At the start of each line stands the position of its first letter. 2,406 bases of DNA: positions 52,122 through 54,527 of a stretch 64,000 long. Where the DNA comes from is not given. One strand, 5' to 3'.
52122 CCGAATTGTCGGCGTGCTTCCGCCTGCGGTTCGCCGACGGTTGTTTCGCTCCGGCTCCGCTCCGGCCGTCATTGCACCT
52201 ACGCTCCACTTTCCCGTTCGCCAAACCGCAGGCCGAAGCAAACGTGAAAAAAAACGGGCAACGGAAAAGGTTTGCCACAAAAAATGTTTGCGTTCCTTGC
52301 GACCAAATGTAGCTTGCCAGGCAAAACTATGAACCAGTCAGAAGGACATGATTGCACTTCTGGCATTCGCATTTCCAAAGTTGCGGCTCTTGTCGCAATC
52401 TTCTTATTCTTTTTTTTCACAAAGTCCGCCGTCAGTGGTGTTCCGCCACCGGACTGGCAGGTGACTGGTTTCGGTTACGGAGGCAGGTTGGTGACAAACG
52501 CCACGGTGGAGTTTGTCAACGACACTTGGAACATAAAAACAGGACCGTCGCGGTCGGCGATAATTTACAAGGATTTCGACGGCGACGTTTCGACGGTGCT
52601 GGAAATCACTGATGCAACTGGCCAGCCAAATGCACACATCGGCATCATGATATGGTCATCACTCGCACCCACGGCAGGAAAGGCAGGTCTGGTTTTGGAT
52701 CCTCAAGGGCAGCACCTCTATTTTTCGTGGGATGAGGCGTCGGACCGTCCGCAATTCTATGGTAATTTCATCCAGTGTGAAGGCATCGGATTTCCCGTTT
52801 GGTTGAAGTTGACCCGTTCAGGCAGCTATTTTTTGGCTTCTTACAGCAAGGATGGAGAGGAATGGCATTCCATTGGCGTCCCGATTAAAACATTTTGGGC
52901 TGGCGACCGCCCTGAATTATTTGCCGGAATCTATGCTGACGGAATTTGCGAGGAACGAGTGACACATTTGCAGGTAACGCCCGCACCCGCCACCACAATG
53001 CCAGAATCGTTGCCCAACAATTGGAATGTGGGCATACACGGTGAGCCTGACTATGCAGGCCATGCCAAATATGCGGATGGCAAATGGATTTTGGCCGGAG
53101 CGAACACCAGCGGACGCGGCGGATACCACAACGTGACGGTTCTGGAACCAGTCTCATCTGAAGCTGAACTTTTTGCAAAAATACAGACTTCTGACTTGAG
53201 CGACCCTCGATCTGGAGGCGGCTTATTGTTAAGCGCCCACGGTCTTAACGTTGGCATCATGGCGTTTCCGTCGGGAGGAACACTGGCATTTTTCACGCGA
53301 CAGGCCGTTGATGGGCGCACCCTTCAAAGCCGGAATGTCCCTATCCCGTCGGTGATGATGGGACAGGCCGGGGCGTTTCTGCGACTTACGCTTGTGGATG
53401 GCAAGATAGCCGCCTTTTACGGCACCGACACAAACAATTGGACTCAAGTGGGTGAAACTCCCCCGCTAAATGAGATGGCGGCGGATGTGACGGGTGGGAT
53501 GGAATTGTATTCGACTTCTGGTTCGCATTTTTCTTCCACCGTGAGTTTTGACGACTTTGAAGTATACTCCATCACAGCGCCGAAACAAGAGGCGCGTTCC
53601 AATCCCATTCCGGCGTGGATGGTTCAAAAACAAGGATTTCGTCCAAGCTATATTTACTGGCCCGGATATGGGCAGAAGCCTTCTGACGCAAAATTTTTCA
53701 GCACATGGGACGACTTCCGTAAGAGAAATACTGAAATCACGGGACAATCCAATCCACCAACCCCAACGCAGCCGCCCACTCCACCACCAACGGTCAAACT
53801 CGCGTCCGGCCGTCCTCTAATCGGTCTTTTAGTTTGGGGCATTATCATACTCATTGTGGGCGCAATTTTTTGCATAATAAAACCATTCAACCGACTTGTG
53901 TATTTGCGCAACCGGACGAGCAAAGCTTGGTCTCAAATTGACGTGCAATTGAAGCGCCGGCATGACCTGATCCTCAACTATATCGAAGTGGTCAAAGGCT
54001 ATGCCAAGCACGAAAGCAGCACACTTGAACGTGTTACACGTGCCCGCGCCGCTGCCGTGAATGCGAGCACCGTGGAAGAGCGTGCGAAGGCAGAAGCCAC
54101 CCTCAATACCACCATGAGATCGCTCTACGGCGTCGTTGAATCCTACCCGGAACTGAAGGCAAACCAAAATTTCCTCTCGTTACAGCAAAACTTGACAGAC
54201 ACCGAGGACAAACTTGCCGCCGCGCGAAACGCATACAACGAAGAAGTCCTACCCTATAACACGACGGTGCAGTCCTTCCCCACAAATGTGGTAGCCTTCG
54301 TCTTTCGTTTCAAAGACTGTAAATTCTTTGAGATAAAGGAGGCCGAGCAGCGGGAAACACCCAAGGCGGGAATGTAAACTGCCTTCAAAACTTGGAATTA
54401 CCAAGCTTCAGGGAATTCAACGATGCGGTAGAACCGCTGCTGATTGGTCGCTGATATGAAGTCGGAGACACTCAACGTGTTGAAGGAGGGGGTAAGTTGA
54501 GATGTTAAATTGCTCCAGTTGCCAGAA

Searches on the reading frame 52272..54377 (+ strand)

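Call 15: search_protein_families(library=pfam, max_evalue=0.001, proteins=[window:52272-54377:+])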
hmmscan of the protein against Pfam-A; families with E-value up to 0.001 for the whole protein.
window:52272-54377:+ (701 aa): 2 families
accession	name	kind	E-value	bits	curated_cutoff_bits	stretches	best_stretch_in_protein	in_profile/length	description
PF04011.17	LemA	-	1.1e-53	181.6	26.2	1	552-698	1-146/149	LemA family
PF07081.18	DUF1349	-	3.3e-05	24.1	32.4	0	176-222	117-159/179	Protein of unknown function (DUF1349)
